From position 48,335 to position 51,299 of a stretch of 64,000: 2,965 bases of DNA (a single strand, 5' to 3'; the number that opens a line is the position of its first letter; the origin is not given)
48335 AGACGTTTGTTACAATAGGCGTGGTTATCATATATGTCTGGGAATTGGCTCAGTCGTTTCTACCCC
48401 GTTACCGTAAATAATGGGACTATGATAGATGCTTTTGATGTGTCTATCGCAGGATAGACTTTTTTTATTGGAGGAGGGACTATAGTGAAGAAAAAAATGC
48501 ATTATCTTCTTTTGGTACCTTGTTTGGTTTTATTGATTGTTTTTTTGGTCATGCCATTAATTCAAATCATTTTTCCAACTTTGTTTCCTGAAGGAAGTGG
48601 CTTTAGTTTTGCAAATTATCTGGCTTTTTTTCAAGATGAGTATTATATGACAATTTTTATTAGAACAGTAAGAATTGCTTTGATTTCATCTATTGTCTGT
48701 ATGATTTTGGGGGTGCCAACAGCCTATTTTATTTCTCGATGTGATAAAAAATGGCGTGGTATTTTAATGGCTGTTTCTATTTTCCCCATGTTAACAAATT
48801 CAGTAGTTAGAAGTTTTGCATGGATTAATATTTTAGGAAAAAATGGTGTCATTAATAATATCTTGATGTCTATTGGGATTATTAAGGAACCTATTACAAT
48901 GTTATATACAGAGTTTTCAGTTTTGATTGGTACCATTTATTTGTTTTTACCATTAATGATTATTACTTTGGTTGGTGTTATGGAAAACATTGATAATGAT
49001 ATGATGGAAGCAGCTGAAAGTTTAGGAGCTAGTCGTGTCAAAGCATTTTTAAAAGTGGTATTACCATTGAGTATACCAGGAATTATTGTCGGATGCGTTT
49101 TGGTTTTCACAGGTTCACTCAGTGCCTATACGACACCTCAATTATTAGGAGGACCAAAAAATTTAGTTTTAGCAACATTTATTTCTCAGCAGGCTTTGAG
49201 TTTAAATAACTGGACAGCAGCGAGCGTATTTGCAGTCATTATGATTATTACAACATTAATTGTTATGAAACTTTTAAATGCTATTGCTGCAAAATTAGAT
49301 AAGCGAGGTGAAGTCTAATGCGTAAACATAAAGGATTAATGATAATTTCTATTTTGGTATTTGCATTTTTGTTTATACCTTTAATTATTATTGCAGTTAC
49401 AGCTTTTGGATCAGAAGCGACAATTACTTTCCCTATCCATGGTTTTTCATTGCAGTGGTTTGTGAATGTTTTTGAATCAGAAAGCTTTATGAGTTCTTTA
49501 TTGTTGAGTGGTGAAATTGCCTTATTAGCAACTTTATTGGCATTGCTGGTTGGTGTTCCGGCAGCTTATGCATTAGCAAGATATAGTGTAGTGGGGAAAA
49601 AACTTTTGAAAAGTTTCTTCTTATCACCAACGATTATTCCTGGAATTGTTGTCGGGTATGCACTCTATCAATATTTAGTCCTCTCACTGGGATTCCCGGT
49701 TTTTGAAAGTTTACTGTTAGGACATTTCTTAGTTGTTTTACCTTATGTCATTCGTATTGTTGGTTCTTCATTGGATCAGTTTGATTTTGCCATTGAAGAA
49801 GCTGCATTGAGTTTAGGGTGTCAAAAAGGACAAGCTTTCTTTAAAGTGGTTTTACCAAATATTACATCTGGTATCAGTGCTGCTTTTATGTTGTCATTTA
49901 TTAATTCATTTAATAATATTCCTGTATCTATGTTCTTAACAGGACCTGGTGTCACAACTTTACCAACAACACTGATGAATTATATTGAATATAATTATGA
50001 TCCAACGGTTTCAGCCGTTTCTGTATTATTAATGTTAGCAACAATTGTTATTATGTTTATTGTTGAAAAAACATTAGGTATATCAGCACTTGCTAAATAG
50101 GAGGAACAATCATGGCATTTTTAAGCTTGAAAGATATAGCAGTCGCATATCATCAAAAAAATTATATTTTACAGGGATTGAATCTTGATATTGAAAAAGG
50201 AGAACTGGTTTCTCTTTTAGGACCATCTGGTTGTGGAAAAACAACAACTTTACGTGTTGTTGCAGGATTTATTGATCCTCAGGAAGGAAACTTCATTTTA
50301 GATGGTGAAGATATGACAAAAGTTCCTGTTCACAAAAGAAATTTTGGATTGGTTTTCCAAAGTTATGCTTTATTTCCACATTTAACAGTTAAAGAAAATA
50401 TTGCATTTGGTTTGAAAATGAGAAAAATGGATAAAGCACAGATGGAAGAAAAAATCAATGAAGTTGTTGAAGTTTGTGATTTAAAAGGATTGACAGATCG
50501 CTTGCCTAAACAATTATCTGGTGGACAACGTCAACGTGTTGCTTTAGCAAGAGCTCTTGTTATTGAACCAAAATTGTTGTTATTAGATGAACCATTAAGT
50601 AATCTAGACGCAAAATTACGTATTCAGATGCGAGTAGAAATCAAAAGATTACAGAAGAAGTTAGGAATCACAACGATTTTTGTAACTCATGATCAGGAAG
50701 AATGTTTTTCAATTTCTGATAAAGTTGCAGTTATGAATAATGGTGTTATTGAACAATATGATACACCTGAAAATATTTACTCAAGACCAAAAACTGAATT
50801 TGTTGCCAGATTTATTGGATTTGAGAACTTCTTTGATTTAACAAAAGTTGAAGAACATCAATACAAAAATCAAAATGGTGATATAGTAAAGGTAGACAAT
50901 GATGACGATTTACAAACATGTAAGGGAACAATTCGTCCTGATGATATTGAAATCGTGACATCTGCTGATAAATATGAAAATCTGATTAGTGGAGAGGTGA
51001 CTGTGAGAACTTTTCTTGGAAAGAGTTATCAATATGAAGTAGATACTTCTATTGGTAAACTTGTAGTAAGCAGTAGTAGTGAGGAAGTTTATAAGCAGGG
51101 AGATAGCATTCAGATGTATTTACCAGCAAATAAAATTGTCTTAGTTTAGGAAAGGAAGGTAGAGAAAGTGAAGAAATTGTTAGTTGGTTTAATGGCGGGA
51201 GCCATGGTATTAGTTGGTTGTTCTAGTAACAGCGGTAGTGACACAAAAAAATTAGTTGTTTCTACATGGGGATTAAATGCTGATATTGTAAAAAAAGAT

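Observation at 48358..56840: Guanine-riboswitch-controlled 'polyamine-type' ABC importer with two deaminases: a probable purine-derivative uptake and salvage operon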

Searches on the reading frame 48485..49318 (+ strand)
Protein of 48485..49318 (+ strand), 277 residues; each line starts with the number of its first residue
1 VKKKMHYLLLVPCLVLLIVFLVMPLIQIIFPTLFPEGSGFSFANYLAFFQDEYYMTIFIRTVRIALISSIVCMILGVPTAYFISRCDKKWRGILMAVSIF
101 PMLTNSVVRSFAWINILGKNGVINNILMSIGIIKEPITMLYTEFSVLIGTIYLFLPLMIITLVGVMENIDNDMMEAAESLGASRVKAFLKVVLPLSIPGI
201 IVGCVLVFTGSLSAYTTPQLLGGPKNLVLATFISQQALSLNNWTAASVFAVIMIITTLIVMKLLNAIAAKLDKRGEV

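Call 5: search_protein_families(library=pfam, proteins=[window:48485-49318:+])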
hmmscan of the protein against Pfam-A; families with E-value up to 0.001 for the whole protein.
window:48485-49318:+ (277 aa): 1 family
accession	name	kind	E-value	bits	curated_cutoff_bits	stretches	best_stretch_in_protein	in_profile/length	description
PF00528.27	BPD_transp_1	-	1.1e-19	71.3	26.4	1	76-268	5-178/184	Binding-protein-dependent transport system inner membrane component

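Call 6: search_protein_families(library=ncbifam, proteins=[window:48485-49318:+])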
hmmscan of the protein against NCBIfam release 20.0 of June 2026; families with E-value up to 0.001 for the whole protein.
window:48485-49318:+ (277 aa): 39 families (the best 25 are shown)
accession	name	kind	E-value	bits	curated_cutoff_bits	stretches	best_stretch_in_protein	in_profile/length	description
NF007044.0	PRK09497.1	equivalog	2.5e-55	188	348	1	4-275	6-282/285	spermidine/putrescine ABC transporter permease PotB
NF007963.0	PRK10683.1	equivalog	2.8e-49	168.2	489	1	40-259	81-300/317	putrescine ABC transporter permease PotH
NF043074.1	MMSYN1_0196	equivalog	4.2e-31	108.3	350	1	4-276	8-271/277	spermidine/putrescine ABC transporter permease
NF011624.0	PRK15050.1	equivalog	2e-30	105.9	247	1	5-275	23-293/297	2-aminoethylphosphonate ABC transporter permease subunit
TIGR03262.1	PhnU2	equivalog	6.9e-30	104.2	593.25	1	8-270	5-259/546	putative 2-aminoethylphosphonate ABC transporter permease subunit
TIGR02141.1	modB_ABC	equivalog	1.7e-26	93.2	182.6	1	61-267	3-205/208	molybdate ABC transporter permease subunit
TIGR00969.1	3a0106s02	subfamily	4e-25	88.8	240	1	7-266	18-268/272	sulfate ABC transporter permease subunit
TIGR02139.1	permease_CysT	equivalog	3.2e-24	86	246.1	1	14-271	13-262/265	sulfate ABC transporter permease subunit CysT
TIGR01581.1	Mo_ABC_porter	hypoth_equivalog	5.1e-23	81.7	210.3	1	47-258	12-220/225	ABC transporter permease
TIGR03226.1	PhnU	equivalog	1.3e-20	74.1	283.45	1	6-273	43-309/311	2-aminoethylphosphonate ABC transporter permease subunit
NF006939.0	PRK09421.1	equivalog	4.5e-19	68.8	262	1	54-216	8-166/230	molybdate ABC transporter permease subunit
NF040839.1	tungstate_WtpB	equivalog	4.7e-17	62.5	340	1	10-267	6-247/251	tungstate ABC transporter permease WtpB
TIGR02140.1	permease_CysW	equivalog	6.9e-17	61.8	329.1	1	6-265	2-256/261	sulfate ABC transporter permease subunit CysW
NF008208.0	PRK10971.1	equivalog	1.8e-16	60.5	415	1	14-274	21-273/277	sulfate/thiosulfate ABC transporter permease CysT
NF007047.0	PRK09500.1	equivalog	2.4e-15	56.8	326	1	14-267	11-251/257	spermidine/putrescine ABC transporter permease PotC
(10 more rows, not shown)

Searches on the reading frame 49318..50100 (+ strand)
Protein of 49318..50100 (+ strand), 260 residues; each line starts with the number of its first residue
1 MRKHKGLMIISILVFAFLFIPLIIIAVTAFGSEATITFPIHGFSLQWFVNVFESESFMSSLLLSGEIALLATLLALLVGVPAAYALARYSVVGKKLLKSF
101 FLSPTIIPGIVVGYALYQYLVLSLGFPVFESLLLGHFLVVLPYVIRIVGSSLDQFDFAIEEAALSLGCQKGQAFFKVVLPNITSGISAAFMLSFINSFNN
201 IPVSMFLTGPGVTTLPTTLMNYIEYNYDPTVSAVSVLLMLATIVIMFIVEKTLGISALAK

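Call 5: search_protein_families(library=pfam, proteins=[window:49318-50100:+])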
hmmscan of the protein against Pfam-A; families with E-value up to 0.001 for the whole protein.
window:49318-50100:+ (260 aa): 1 family
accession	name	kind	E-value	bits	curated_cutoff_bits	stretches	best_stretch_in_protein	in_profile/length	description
PF00528.27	BPD_transp_1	-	9.3e-14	52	26.4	1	79-249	1-174/184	Binding-protein-dependent transport system inner membrane component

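Call 6: search_protein_families(library=ncbifam, proteins=[window:49318-50100:+])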
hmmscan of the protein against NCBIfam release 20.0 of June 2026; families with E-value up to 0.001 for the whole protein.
window:49318-50100:+ (260 aa): 29 families (the best 25 are shown)
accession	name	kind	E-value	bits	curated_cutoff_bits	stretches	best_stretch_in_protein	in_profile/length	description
NF007047.0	PRK09500.1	equivalog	1.8e-37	129.4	326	1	11-249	11-248/257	spermidine/putrescine ABC transporter permease PotC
NF007889.0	PRK10592.1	equivalog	1.2e-28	100.5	476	1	8-249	13-260/281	putrescine ABC transporter permease PotI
TIGR03255.1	PhnV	equivalog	2e-26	93.3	358.7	1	11-251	21-263/270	2-aminoethylphosphonate ABC transport system, membrane component PhnV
TIGR01581.1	Mo_ABC_porter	hypoth_equivalog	5.1e-22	78.5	210.3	1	48-246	10-223/225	ABC transporter permease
TIGR02141.1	modB_ABC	equivalog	7.1e-21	74.8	182.6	1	63-248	2-202/208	molybdate ABC transporter permease subunit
NF043073.1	MMSYN1_0195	equivalog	7e-19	67.5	1250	1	12-250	11-244/1021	spermidine/putrescine ABC transporter permease/substrate-binding protein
NF006939.0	PRK09421.1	equivalog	1.5e-18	67.1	262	1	55-245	6-209/230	molybdate ABC transporter permease subunit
TIGR00969.1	3a0106s02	subfamily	3.4e-18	66.1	240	1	9-249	21-266/272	sulfate ABC transporter permease subunit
TIGR02139.1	permease_CysT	equivalog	1.2e-16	61.1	246.1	1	40-250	31-256/265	sulfate ABC transporter permease subunit CysT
NF043074.1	MMSYN1_0196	equivalog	1.6e-16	60.5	350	1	7-249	13-259/277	spermidine/putrescine ABC transporter permease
NF007044.0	PRK09497.1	equivalog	2.4e-14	53.5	348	2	131-249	152-271/285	spermidine/putrescine ABC transporter permease PotB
NF040839.1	tungstate_WtpB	equivalog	1.1e-13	51.4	340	1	8-249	7-244/251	tungstate ABC transporter permease WtpB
NF008208.0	PRK10971.1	equivalog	2.3e-13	50.3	415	1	39-250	38-264/277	sulfate/thiosulfate ABC transporter permease CysT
NF007963.0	PRK10683.1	equivalog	8e-13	48.5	489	1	44-247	82-303/317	putrescine ABC transporter permease PotH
TIGR03262.1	PhnU2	equivalog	8.4e-13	47.8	593.25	1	5-252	5-255/546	putative 2-aminoethylphosphonate ABC transporter permease subunit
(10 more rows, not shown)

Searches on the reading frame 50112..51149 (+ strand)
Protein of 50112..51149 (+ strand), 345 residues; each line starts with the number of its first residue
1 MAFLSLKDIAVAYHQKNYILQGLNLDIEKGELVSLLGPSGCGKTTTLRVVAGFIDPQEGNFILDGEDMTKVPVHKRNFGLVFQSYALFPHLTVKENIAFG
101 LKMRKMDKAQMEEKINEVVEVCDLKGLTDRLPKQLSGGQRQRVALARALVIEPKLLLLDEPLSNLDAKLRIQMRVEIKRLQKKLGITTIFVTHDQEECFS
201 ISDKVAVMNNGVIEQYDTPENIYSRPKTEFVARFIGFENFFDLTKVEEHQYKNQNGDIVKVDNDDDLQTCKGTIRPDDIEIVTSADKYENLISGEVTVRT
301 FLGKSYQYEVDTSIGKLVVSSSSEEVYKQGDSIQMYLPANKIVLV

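Call 5: search_protein_families(library=pfam, proteins=[window:50112-51149:+])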
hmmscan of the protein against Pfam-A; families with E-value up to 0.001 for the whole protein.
window:50112-51149:+ (345 aa): 5 families
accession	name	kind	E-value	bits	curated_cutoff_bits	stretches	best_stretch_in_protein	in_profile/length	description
PF00005.33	ABC_tran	-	8.8e-38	130.4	25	1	20-162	1-136/137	ABC transporter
PF08402.16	TOBE_2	-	2.7e-08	34.3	21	1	274-344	3-75/76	TOBE domain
PF13304.12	AAA_21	-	2.5e-05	24.9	27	0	128-195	231-300/304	AAA domain, putative AbiEii toxin, Type IV TA system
PF03215.21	Rad17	-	0.00058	20.3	23.8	0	21-57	36-72/186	Rad17 P-loop domain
PF09818.15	ABC_ATPase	-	0.00084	18.9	23.2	0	175-215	213-253/283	P-loop domain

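Call 6: search_protein_families(library=ncbifam, proteins=[window:50112-51149:+])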
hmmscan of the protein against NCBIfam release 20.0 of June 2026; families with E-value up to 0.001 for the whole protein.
window:50112-51149:+ (345 aa): 189 families (the best 25 are shown)
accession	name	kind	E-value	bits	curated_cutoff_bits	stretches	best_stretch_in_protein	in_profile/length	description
TIGR03265.1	PhnT2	equivalog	7.7e-116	387.2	457.7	1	3-342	4-349/353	putative 2-aminoethylphosphonate ABC transporter ATP-binding protein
NF006987.0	PRK09452.1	equivalog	1.7e-106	356.1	482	1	3-321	17-342/378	spermidine/putrescine ABC transporter ATP-binding protein PotA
NF043075.1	MMSYN1_0197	equivalog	6.3e-106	354.1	550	1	4-341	3-335/341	spermidine/putrescine ABC transporter ATP-binding protein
TIGR01187.1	potA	subfamily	2.8e-105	352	355.6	1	35-325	1-300/325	polyamine ABC transporter ATP-binding protein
NF008653.0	PRK11650.1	subfamily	7.9e-101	337.6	432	1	1-342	1-344/357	sn-glycerol-3-phosphate ABC transporter ATP-binding protein UgpC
NF008513.0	PRK11432.1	equivalog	7.4e-99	331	496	1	2-329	5-330/351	ferric ABC transporter ATP-binding protein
NF040933.2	ABC_arch_GlcV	equivalog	1.9e-94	316.5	450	1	12-344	11-356/357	glucose ABC transporter ATP-binding protein GlcV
NF008233.0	PRK11000.1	equivalog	2.2e-89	299.9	568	1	1-342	1-350/369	maltose/maltodextrin ABC transporter ATP-binding protein MalK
NF040840.2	tungstate_WtpC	equivalog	2.8e-88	296.5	440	1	13-285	9-282/347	tungstate ABC transporter ATP-binding protein WtpC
TIGR00968.1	3a0106s01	subfamily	4.5e-88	294.8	342.75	1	17-239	13-235/237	sulfate ABC transporter ATP-binding protein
TIGR03258.1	PhnT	equivalog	3.3e-87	292.8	499.15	1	5-345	10-357/359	2-aminoethylphosphonate ABC transport system ATP-binding subunit PhnT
NF008621.0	PRK11607.1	equivalog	2.2e-82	276.9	613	1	4-322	20-346/377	putrescine ABC transporter ATP-binding subunit PotG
NF008105.0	PRK10851.1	equivalog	2e-78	263.6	502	1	13-242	11-244/362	sulfate/thiosulfate ABC transporter ATP-binding protein CysA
TIGR01186.1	proV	subfamily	2.3e-70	237.5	326.6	1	22-299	11-292/363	betaine/proline/choline family ABC transporter ATP-binding protein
NF040729.1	ABC_ATP_SaoA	equivalog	9.8e-61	205.3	360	1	14-210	15-208/248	ABC transporter ATP-binding protein SaoA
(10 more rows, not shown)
